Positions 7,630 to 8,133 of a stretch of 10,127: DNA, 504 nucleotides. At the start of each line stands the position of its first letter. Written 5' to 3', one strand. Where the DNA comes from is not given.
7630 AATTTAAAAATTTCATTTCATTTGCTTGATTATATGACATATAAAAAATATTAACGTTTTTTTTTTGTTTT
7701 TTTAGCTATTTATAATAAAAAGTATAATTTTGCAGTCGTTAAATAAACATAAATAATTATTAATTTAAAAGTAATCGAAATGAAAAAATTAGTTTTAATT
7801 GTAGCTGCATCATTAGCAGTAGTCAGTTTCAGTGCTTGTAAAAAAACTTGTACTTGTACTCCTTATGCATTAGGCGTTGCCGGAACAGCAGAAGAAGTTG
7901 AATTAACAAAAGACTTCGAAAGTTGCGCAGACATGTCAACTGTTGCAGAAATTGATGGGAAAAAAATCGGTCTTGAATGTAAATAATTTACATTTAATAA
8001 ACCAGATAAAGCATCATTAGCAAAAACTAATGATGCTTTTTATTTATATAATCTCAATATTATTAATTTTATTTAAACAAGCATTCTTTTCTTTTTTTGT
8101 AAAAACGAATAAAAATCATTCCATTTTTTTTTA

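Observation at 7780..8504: Tandem pair of diverged paralogous ~68-aa four-cysteine lipoproteins, each with its own promoter and terminator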

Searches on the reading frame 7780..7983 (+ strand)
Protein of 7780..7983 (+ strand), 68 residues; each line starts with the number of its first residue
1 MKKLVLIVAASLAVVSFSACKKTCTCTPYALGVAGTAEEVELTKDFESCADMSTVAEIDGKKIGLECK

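Call 4: search_protein_families(library=pfam, proteins=[window:7780-7983:+], max_evalue=10)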
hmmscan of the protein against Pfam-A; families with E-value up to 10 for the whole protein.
seq(68 aa): 1 family
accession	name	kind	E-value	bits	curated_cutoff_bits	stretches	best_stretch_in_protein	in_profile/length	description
PF19398.4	DurB-like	-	0.024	15.4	26.6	1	5-36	48-79/81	Lantibiotic duramycin B-like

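Call 5: search_protein_families(library=ncbifam, proteins=[window:7780-7983:+], max_evalue=10)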
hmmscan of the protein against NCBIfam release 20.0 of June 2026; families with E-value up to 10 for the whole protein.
seq(68 aa): 3 families
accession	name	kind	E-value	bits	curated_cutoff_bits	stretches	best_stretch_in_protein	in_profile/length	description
NF050142.1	PG1828_fam_lipo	equivalog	0.021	15.5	50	1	1-25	1-24/59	PG1828 family lipoprotein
NF040942.2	hypo_ExtJ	equivalog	0.63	10.5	52.5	0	1-27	1-29/77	selenite/tellurite reduction operon protein ExtJ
NF053690.1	BamK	equivalog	0.71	9.7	120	1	1-25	1-25/199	BamK family beta-barrel-assembly machinery protein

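Call 6: find_homologous_proteins(query=window:7780-7983:+, max_evalue=10)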
Query seq(68 aa) (68 aa): 4 proteins with E <= 10 among 6 candidates.
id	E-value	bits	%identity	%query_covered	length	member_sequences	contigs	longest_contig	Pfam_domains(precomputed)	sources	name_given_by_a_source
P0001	2.1e-35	136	100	100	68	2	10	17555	-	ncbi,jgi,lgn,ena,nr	ncbi:MAG: hypothetical protein GX612_10155 [Bacteroidales bacterium]|nr:hypothetical protein [Bacter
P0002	2.6e-30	120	85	100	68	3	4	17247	-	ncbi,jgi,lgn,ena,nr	ncbi:MAG TPA: hypothetical protein PKX15_09535 [Bacteroidales bacterium]|nr:hypothetical protein [Ba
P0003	1.7e-21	92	66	100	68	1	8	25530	-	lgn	-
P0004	2.1e-13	67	59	100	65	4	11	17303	-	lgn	-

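Call 13: find_encoding_contigs(protein=P0001, flank=10000, max_places=6)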
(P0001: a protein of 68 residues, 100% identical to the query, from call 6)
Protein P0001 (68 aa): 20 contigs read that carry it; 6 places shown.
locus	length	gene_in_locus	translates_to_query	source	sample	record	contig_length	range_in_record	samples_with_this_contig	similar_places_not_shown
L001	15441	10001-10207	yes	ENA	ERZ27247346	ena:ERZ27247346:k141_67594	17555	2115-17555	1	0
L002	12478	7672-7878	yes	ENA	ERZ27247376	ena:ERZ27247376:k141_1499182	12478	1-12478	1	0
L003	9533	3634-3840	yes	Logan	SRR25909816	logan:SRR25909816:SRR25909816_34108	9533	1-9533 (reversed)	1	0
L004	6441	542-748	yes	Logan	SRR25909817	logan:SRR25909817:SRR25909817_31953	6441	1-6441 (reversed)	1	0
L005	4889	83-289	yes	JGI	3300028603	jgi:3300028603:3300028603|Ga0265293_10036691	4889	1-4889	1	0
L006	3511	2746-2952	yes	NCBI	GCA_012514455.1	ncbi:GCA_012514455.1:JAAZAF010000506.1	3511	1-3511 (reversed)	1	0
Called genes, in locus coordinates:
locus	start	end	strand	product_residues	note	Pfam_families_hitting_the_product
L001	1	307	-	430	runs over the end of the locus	PF00162:PGK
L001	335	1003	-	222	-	PF21347:DUF3108_like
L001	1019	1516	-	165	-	-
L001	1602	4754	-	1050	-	PF00580:UvrD-helicase, PF13245:AAA_19 (faint), PF13087:AAA_12 (faint), PF13361:UvrD_C, PF13538:UvrD_C_2 (faint)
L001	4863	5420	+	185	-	PF01035:DNA_binding_1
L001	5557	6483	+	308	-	-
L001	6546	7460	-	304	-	PF23023:Anti-Pycsar_Apyc1, PF00753:Lactamase_B (weak), PF13691:Lactamase_B_4 (faint), PF12706:Lactamase_B_2 (weak)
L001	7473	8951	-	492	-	PF01145:Band_7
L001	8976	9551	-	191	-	-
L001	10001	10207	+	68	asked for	-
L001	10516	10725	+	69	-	-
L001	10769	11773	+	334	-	PF01040:UbiA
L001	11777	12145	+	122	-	PF04304:DUF454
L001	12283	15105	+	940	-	PF00005:ABC_tran (faint), PF02463:SMC_N (faint), PF03193:RsgA_GTPase (faint), PF13191:AAA_16 (faint), PF13476:AAA_23 (faint), PF13555:AAA_29 (faint), PF17760:UvrA_inter, PF17755:UvrA_DNA-bind, +2 more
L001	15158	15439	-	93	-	?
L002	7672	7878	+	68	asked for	-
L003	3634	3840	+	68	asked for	-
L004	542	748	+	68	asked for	-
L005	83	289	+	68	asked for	-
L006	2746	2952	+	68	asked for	-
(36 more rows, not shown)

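Call 14: find_encoding_contigs(protein=P0003, flank=6000, max_places=3)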
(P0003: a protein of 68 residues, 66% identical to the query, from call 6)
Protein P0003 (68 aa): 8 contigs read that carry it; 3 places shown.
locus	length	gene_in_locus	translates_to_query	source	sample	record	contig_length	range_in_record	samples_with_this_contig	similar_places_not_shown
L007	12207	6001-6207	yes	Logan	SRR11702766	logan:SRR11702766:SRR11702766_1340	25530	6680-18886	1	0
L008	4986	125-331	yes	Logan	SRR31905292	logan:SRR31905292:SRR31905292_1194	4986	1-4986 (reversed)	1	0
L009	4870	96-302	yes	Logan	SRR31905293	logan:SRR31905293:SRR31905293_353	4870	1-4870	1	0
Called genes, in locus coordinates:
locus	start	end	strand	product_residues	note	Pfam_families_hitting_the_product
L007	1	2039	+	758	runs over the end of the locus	PF07676:PD40 (weak)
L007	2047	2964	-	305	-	PF23023:Anti-Pycsar_Apyc1, PF00753:Lactamase_B (faint), PF13691:Lactamase_B_4 (weak), PF12706:Lactamase_B_2 (weak)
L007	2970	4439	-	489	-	PF01145:Band_7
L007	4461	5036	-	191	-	-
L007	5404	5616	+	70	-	-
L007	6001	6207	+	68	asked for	-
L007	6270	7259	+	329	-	PF01040:UbiA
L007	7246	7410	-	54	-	-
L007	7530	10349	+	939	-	PF00005:ABC_tran (faint), PF02463:SMC_N (weak), PF03193:RsgA_GTPase (faint), PF13191:AAA_16 (faint), PF13555:AAA_29 (faint), PF20703:nSTAND1 (faint), PF17760:UvrA_inter, PF17755:UvrA_DNA-bind, +1 more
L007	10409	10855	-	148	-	-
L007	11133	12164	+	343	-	PF05496:RuvB_N, PF00004:AAA, PF07726:AAA_3 (faint), PF07728:AAA_5 (faint), PF17864:AAA_lid_4, PF05491:WHD_RuvB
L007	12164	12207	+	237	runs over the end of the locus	PF01066:CDP-OH_P_transf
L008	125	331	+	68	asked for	-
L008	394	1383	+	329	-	PF01040:UbiA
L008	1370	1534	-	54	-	-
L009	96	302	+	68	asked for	-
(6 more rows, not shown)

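Call 15: find_encoding_contigs(protein=P0004, flank=6000, max_places=3)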
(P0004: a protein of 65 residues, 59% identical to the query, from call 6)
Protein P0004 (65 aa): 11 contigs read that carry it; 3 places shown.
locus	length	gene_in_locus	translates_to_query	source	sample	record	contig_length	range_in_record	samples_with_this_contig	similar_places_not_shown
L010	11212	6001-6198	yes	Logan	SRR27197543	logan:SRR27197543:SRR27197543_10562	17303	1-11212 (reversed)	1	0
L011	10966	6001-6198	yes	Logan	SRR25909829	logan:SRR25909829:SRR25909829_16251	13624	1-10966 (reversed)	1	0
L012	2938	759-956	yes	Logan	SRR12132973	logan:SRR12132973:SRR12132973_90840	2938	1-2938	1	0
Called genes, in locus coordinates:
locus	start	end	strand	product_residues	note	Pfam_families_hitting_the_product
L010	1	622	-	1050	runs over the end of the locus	PF00580:UvrD-helicase, PF13245:AAA_19 (faint), PF00580:UvrD-helicase, PF13361:UvrD_C, PF13538:UvrD_C_2 (faint)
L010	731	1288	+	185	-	PF01035:DNA_binding_1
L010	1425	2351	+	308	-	-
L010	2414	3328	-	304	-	PF23023:Anti-Pycsar_Apyc1, PF00753:Lactamase_B (weak), PF13691:Lactamase_B_4 (faint), PF12706:Lactamase_B_2 (weak)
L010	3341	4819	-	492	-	PF01145:Band_7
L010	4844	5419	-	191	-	-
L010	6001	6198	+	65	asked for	-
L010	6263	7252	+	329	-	PF01040:UbiA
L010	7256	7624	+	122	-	PF04304:DUF454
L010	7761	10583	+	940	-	PF00005:ABC_tran (faint), PF02463:SMC_N (faint), PF03193:RsgA_GTPase (faint), PF13191:AAA_16 (faint), PF13476:AAA_23 (faint), PF13555:AAA_29 (faint), PF17760:UvrA_inter, PF17755:UvrA_DNA-bind, +2 more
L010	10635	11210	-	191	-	?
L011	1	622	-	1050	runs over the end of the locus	PF00580:UvrD-helicase, PF13245:AAA_19 (faint), PF00580:UvrD-helicase, PF13361:UvrD_C, PF13538:UvrD_C_2 (faint)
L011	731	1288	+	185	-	PF01035:DNA_binding_1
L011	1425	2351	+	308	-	-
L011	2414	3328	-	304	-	PF23023:Anti-Pycsar_Apyc1, PF00753:Lactamase_B (weak), PF13691:Lactamase_B_4 (faint), PF12706:Lactamase_B_2 (weak)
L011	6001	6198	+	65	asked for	-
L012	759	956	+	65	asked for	-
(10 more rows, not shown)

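Call 16: find_encoding_contigs(protein=P0002, flank=6000, max_places=3)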
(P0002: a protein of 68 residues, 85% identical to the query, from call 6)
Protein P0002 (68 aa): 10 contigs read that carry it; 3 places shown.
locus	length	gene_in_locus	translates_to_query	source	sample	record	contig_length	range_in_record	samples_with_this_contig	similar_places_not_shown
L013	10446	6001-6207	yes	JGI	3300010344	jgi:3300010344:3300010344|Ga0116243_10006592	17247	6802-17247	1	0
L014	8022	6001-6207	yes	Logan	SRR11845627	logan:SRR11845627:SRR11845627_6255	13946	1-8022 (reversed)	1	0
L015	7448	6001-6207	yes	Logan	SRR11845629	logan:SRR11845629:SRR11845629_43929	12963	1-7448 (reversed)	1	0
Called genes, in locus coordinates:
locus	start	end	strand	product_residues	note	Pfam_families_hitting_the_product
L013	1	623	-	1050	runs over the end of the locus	PF00580:UvrD-helicase, PF13245:AAA_19 (faint), PF00580:UvrD-helicase, PF13361:UvrD_C, PF13538:UvrD_C_2 (faint)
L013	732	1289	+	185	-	PF01035:DNA_binding_1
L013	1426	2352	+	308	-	-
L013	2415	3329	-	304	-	PF23023:Anti-Pycsar_Apyc1, PF00753:Lactamase_B (weak), PF13691:Lactamase_B_4 (faint), PF12706:Lactamase_B_2 (weak)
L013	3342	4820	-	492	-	PF01145:Band_7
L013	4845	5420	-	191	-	-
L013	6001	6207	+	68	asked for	-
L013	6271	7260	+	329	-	PF01040:UbiA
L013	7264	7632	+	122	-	PF04304:DUF454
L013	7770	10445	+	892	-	?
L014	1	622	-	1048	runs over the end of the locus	PF00580:UvrD-helicase, PF13245:AAA_19 (faint), PF13361:UvrD_C, PF13538:UvrD_C_2 (faint)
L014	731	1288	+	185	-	PF01035:DNA_binding_1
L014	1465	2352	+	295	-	-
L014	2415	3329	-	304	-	PF23023:Anti-Pycsar_Apyc1, PF00753:Lactamase_B (weak), PF13691:Lactamase_B_4 (faint), PF12706:Lactamase_B_2 (weak)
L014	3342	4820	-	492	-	PF01145:Band_7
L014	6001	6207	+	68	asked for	-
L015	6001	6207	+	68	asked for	-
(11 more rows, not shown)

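Call 21: search_protein_representatives(alignment_id=A1)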
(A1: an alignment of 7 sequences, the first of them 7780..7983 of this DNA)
Query: 7 sequences, 67 profile positions. Proteins with E-value up to 0.001 (for the whole library): 174; up to 1e-10: 21; up to 1e-30: 0. The best 150 are listed.
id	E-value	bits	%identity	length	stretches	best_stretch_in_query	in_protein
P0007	9.2e-28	112.0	-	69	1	1-67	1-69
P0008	3.6e-21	90.9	-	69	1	1-67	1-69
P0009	1.9e-18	82.2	-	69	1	1-67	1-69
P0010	3.8e-13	65.2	-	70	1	1-67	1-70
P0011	4.8e-13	64.9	-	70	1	1-67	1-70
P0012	5.3e-13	64.7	-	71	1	1-67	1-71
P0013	5.8e-13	64.6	-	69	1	1-67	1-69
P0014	7.2e-13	64.3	-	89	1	1-67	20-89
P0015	7.2e-13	64.3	-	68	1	1-67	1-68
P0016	9.8e-13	63.9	-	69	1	2-67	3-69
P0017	1.5e-12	63.3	-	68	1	1-66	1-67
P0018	2.1e-12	62.8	-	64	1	1-67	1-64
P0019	2.5e-12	62.6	-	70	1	1-67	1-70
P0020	4.4e-12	61.8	-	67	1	1-67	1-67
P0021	6.7e-12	61.2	-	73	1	1-67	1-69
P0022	7.5e-12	61.1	-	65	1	1-67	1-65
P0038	2.4e-09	53.0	-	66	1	1-63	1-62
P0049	2.6e-08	49.7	-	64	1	1-67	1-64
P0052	4.7e-08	48.9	-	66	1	1-56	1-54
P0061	3.1e-07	46.3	-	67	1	1-66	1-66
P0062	3.5e-07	46.1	-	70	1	1-66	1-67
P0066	4.4e-07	45.8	-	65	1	1-67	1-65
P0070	6.8e-07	45.2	-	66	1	1-57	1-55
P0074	1.2e-06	44.4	-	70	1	1-67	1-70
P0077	1.8e-06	43.8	-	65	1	1-67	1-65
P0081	3.0e-06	43.1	-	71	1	1-59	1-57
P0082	3.1e-06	43.1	-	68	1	1-66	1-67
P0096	8.3e-06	41.7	-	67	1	1-67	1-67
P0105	2.1e-05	40.4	-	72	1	2-67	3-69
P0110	2.5e-05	40.1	-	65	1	5-67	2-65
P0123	7.8e-05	38.6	-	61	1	1-59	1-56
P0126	9.1e-05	38.4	-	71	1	1-64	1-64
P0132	1.3e-04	37.9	-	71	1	1-66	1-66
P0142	2.3e-04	37.1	-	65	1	1-57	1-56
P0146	2.8e-04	36.8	-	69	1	1-67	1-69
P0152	3.4e-04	36.5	-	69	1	1-59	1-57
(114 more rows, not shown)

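Call 25: search_protein_families(library=ncbifam, alignment_id=A2, max_evalue=0.01)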
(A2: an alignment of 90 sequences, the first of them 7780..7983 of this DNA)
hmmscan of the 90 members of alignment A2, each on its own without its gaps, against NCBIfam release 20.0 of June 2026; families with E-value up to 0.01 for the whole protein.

A. member 1, window:7780-7983:+ (68 aa): 0 families

B. families by the number of members that match (of 90 scanned): 16 families
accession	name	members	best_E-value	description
NF050142.1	PG1828_fam_lipo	35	8.7e-07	PG1828 family lipoprotein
NF053690.1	BamK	5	9.1e-05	BamK family beta-barrel-assembly machinery protein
NF040942.2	hypo_ExtJ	3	0.00066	selenite/tellurite reduction operon protein ExtJ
NF047663.1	LEPBI_I0682_fam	2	0.00024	LEPBI_I0682 family protein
NF033802.1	AimP_fam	2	0.0007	lysogeny pheromone AimP family peptide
NF003356.0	PRK04405.1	2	0.00079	peptidylprolyl isomerase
NF033216.1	lipo_YgdI_YgdR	1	0.00098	YgdI/YgdR family lipoprotein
TIGR04313.1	aro_clust_Mycop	1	0.005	aromatic motif membrane protein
NF045726.2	XXplasma_LP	1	0.0071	Vmc-like lipoprotein signal peptide domain-containing protein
NF052551.1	EnvBioLpgNMYCTU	1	0.0071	envelope biogenesis lipoprotein LpqN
NF053838.1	hit_Bd0108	1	0.0073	predatory lifecycle switch protein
NF038029.1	LP_plasma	1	0.0077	lipoprotein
NF053689.1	BamJ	1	0.0078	BamJ family beta-barrel-assembly machinery protein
NF007674.0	PRK10349.1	1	0.0094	pimeloyl-ACP methyl ester esterase BioH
NF052674.1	SAXB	1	0.0095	SoxAX-binding protein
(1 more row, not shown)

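Call 26: search_protein_families(library=pfam, alignment_id=A2, max_evalue=0.01)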
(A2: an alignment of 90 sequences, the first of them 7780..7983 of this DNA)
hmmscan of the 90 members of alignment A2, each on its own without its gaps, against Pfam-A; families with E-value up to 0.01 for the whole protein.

A. member 1, window:7780-7983:+ (68 aa): 0 families

B. families by the number of members that match (of 90 scanned): 2 families
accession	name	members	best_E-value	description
PF16386.10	DUF4995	1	0.0037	Domain of unknown function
PF08276.17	PAN_2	1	0.0094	PAN-like domain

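Call 32: find_homologous_proteins(query=A2, max_evalue=0.001)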
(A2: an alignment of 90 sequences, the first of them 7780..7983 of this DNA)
Query A2 (90 sequences) (68 aa, profile of the alignment): 74 proteins with E <= 0.001 among 711 candidates.
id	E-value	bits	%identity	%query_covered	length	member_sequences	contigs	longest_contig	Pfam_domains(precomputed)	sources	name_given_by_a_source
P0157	7.4e-20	88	52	100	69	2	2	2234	-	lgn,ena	-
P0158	9.7e-20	88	54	100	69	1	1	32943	-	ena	-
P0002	1.8e-19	87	85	100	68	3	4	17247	-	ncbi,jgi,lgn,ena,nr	ncbi:MAG TPA: hypothetical protein PKX15_09535 [Bacteroidales bacterium]|nr:hypothetical protein [Ba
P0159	6.4e-19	85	57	100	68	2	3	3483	-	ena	-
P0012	9.1e-19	85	42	100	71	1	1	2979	-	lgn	-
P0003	9.9e-19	85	66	100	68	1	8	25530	-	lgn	-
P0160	1.5e-18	84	47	100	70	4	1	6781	-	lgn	-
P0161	1.7e-18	84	46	100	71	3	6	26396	-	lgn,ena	-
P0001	2.7e-18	83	100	100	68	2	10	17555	-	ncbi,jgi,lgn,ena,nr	ncbi:MAG: hypothetical protein GX612_10155 [Bacteroidales bacterium]|nr:hypothetical protein [Bacter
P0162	1.1e-17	81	51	100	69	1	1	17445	-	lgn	-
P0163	1.3e-17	81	48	100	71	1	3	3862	-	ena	-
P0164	2.1e-17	80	41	100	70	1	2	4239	-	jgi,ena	-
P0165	2.3e-17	80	45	100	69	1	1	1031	-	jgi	jgi:hypothetical protein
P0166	2.4e-17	80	46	100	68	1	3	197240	-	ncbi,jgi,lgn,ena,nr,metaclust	ncbi:MAG: hypothetical protein FWC34_09635 [Bacteroidetes bacterium]|nr:hypothetical protein [Bacter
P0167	2.7e-17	80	45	100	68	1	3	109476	-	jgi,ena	-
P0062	1.2e-16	78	28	99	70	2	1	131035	-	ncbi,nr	ncbi:MAG: hypothetical protein K6E93_03895 [Bacteroidales bacterium]|nr:hypothetical protein [Bacter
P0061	2.7e-16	77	30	99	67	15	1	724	-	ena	-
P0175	5.3e-16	76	40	100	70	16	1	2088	-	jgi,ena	-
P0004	1.2e-15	75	59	100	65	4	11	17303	-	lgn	-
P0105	4.2e-14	70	30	99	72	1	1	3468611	-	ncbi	-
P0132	1.4e-13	68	30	88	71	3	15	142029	-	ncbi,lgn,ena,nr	ncbi:MAG: hypothetical protein IKG90_05915 [Bacteroidales bacterium]|nr:hypothetical protein [Bacter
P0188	2.2e-13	68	30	99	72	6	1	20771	-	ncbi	-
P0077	4.4e-13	67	35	100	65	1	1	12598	-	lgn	-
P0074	2.8e-11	61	35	78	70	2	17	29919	-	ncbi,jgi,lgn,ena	jgi:hypothetical protein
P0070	4.6e-10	57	40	85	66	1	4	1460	-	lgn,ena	-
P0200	3.2e-9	54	39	90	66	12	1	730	-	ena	-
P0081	9.0e-8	50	34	94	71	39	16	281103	-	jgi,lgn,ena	jgi:hypothetical protein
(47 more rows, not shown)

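Call 34: predict_structure(alignment_id=A2)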
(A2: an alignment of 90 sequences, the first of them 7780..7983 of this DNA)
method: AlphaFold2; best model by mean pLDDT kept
length: 68 residues; sequences in the alignment: 90
mean_pLDDT: 82.2   pTM: 0.57
mean pLDDT of the five models: 82.2, 81.6, 81.2, 81.1, 80.5
residues with pLDDT >= 90: 43; 70-90: 5; 50-70: 19; < 50: 1
segments of 3 or more residues with pLDDT < 50: none
pLDDT, mean of each block of 10 residues (from residue 1): 56 56 92 94 91 94 95
secondary structure, 60 per line:
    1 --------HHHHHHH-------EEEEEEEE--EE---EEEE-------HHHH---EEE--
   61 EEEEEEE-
elements in order: H9-15 E23-30 E38-41 H49-52 E56-58 E61-67

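Call 36: find_related_loci(query=A1, collection=genome_contigs, flank=4000)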
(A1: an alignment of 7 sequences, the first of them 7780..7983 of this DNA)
Query A1 (68 aa) in genome_contigs; peptide patterns used: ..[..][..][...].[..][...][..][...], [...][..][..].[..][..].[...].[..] (x = any residue, [..] = any of these).
598 stretches matched a pattern (row limit reached: there are more); 9 encode a relative of the query (tblastn E <= 1e-3); 9 distinct loci.
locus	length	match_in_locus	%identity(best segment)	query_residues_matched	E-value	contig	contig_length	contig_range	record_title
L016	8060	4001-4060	85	1-20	2e-6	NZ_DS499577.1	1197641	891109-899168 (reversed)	Alistipes putredinis DSM 17216 Scfld_02_7, whole genome shotgun sequence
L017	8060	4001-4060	85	1-20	2e-6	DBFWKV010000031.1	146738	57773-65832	MAG TPA_asm: Alistipes sp. isolate MAG7864 contig31, whole genome shotgun sequence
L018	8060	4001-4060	80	1-20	7e-6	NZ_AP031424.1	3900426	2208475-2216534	Alistipes sp. i18-0019-D1 chromosome, complete genome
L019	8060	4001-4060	80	1-20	7e-6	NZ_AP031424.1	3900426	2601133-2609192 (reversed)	Alistipes sp. i18-0019-D1 chromosome, complete genome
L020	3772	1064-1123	80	1-20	7e-6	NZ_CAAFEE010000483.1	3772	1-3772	MAG: uncultured Bacteroides sp. isolate HGM04668, whole genome shotgun sequence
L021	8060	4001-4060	80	1-20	7e-6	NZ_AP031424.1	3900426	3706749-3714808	Alistipes sp. i18-0019-D1 chromosome, complete genome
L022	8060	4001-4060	80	1-20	9e-6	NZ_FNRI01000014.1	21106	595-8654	Alistipes timonensis JC136 strain DSM 25383, whole genome shotgun sequence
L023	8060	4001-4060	80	1-20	8e-6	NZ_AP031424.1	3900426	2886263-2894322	Alistipes sp. i18-0019-D1 chromosome, complete genome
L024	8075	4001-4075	58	1-26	1e-5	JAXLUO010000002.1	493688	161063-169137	MAG: Chitinophagales bacterium isolate STL-BAC32 C2.193.fa-2, whole genome shotgun sequence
